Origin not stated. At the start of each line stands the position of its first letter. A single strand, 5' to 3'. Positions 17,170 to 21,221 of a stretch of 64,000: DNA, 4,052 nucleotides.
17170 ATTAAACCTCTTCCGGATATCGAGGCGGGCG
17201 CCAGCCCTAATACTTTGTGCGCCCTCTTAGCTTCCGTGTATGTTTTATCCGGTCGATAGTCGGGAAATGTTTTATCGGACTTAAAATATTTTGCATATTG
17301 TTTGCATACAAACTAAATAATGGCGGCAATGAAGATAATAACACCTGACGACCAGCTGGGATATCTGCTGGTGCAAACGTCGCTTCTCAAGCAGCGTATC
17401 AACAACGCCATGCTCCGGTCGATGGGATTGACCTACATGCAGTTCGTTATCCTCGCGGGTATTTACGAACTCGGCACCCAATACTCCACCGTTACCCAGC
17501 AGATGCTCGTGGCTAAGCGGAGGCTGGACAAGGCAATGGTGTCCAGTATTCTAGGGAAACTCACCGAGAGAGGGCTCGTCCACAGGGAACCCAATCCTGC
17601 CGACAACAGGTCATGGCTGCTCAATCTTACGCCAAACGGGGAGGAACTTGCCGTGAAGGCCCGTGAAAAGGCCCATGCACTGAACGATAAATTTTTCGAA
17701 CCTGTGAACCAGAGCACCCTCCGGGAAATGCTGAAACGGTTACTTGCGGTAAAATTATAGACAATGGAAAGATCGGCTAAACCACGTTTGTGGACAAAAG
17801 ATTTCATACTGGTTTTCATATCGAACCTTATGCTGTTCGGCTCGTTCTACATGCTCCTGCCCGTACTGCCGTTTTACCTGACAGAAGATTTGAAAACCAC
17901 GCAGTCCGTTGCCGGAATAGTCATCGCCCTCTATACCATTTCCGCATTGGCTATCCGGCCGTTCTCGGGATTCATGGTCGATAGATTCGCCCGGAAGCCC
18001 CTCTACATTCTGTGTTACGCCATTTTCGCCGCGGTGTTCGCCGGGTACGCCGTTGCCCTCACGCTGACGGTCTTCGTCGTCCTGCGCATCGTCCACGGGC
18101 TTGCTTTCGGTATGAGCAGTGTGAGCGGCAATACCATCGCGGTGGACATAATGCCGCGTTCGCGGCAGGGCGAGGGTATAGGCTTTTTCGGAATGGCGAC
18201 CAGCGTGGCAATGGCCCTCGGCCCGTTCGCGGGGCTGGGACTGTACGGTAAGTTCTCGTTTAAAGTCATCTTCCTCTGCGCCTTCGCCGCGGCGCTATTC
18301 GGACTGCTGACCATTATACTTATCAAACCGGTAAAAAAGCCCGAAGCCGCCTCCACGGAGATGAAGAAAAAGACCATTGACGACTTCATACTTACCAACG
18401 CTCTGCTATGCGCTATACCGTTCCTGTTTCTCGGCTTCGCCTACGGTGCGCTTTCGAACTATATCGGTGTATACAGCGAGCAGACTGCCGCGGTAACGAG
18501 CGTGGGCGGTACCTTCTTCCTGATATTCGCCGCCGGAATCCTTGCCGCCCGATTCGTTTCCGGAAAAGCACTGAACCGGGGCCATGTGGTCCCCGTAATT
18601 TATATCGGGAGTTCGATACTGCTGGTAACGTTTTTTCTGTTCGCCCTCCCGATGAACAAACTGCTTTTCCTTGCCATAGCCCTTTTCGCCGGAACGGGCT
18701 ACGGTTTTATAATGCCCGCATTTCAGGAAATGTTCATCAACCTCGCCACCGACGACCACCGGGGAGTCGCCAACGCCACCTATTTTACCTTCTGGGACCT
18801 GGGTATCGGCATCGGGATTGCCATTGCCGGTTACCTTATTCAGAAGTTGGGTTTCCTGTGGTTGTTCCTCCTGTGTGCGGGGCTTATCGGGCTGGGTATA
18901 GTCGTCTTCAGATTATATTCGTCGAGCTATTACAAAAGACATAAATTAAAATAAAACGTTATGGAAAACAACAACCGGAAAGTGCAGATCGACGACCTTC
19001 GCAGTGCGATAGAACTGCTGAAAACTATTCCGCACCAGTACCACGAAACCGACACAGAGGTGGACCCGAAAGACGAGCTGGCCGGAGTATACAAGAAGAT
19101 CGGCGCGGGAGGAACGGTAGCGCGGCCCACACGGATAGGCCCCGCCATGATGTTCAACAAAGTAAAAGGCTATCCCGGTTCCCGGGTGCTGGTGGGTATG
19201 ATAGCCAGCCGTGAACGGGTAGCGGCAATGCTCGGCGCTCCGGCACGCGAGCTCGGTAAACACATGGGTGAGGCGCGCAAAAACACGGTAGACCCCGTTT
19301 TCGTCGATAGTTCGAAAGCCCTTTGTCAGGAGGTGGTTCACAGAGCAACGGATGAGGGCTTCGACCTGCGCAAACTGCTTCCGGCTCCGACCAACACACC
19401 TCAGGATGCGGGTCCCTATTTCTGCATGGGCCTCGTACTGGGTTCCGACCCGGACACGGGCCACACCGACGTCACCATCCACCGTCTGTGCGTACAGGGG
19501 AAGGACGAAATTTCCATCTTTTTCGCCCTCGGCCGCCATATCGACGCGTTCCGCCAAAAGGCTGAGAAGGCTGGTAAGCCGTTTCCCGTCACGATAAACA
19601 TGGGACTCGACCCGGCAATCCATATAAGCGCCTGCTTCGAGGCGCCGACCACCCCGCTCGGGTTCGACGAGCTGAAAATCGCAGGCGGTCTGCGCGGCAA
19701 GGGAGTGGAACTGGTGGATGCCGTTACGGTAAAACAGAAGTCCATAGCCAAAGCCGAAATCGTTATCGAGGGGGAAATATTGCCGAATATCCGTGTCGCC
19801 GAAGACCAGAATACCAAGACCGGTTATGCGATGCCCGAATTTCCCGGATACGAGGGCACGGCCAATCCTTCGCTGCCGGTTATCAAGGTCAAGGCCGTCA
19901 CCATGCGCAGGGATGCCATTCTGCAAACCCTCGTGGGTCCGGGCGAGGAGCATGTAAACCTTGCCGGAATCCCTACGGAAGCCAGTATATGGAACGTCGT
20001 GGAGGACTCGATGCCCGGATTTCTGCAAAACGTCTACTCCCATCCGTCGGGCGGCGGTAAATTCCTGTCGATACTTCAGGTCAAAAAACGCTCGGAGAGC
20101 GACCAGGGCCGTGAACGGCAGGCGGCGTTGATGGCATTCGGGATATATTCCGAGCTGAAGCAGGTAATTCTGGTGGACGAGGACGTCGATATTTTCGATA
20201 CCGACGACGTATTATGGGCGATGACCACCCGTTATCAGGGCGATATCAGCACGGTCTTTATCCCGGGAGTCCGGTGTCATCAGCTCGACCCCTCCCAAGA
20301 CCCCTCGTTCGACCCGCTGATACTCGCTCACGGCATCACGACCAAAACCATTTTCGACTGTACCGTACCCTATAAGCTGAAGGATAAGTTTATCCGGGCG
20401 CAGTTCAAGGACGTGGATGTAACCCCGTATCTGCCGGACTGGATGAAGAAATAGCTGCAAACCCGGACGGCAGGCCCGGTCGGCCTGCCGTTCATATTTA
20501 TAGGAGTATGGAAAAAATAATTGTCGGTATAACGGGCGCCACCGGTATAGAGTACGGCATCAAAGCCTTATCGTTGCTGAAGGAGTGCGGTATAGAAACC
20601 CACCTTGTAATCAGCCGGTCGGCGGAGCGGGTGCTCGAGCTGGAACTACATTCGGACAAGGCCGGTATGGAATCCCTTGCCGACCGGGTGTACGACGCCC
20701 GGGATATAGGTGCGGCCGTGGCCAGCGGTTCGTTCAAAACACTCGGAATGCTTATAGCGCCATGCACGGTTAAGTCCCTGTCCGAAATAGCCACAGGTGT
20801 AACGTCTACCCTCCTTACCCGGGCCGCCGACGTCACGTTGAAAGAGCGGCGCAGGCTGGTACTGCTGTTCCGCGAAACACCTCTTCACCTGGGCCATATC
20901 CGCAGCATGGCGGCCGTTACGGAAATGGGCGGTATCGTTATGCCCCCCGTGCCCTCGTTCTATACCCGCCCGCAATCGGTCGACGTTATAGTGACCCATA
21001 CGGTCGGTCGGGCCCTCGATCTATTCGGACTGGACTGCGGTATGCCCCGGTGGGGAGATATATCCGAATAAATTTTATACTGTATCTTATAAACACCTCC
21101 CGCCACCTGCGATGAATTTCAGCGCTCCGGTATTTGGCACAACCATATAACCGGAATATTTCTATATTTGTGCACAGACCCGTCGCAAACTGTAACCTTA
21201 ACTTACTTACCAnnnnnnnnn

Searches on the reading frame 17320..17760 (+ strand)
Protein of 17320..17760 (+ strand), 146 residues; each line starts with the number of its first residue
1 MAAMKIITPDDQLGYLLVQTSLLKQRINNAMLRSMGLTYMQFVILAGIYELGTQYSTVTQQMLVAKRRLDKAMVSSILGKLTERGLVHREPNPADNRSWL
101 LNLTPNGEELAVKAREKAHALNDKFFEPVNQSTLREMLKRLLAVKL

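Call 19: search_protein_families(library=pfam, proteins=[window:17320-17760:+])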
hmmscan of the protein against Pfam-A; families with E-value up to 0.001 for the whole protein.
window:17320-17760:+ (146 aa): 4 families
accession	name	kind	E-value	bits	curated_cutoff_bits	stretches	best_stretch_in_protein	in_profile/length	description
PF12802.13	MarR_2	-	1e-11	45.3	27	1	36-98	2-61/61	MarR family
PF01047.28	MarR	-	1.3e-10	41.4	24.6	1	37-98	1-58/59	MarR family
PF22381.2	Staph_reg_Sar_Rot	-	1.4e-07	31.9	27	1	29-110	4-81/85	Transcriptional regulator SarA/Rot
PF13463.12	HTH_27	-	7.2e-06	26.6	22.2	1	42-107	6-68/68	Winged helix DNA-binding domain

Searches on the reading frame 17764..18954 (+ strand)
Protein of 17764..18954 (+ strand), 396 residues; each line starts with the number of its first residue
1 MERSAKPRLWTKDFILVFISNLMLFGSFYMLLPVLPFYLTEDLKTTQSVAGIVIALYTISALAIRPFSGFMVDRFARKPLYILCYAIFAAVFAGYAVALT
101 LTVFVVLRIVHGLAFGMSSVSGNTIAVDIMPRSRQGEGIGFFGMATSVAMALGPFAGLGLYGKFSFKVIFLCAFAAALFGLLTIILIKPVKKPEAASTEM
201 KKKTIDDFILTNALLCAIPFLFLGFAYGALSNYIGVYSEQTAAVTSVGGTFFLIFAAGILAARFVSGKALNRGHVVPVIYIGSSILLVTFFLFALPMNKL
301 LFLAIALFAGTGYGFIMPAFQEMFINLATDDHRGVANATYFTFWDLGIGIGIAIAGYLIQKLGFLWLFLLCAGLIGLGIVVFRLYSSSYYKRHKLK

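Call 19: search_protein_families(library=pfam, proteins=[window:17764-18954:+])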
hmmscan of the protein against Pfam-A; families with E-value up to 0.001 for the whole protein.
window:17764-18954:+ (396 aa): 2 families
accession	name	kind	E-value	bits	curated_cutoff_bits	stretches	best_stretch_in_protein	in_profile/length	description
PF07690.21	MFS_1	-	3.3e-57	194.4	33.4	2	17-351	1-346/347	Major Facilitator Superfamily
PF12832.13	MFS_1_like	-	1.5e-13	51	25.2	2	15-171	218-372/373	MFS_1 like family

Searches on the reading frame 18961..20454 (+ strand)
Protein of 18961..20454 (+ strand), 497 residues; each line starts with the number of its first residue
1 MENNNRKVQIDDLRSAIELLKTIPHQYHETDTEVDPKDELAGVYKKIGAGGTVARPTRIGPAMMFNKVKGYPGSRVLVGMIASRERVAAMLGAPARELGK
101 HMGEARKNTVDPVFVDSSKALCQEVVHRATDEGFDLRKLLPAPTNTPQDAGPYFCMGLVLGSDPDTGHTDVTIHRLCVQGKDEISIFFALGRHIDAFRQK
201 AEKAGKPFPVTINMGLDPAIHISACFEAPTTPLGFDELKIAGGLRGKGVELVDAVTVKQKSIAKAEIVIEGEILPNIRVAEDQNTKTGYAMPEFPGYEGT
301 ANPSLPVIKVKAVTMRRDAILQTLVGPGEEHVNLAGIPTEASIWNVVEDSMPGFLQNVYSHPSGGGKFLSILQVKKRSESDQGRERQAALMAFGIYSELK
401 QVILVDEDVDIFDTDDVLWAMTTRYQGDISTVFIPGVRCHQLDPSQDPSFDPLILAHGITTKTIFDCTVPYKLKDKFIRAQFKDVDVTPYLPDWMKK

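Call 19: search_protein_families(library=pfam, proteins=[window:18961-20454:+])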
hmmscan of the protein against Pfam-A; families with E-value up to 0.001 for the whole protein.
window:18961-20454:+ (497 aa): 3 families
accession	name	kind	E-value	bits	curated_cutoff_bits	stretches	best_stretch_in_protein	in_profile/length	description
PF01977.22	UbiD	-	5e-52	176.5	23.3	1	115-326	3-204/206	3-octaprenyl-4-hydroxybenzoate carboxy-lyase Rift-related domain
PF20696.2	UbiD_C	-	1.4e-28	99.9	24.2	1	333-467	2-127/127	3-octaprenyl-4-hydroxybenzoate carboxy-lyase C-terminal domain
PF20695.2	UbiD_N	-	2.8e-13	50.2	24.3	1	26-105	9-77/78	3-octaprenyl-4-hydroxybenzoate carboxy-lyase N-terminal domain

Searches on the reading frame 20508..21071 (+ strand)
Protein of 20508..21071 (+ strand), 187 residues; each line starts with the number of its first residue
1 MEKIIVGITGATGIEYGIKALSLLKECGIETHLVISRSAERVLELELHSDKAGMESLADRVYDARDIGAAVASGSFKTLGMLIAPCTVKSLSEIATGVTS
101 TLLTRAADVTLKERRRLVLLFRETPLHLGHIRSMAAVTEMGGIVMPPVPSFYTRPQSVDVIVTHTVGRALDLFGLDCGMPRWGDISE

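Call 19: search_protein_families(library=pfam, proteins=[window:20508-21071:+])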
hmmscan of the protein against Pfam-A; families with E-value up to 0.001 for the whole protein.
window:20508-21071:+ (187 aa): 1 family
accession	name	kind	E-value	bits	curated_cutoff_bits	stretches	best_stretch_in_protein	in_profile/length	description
PF02441.25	Flavoprotein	-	2.1e-39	135.2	22.7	1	3-172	2-161/162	Flavoprotein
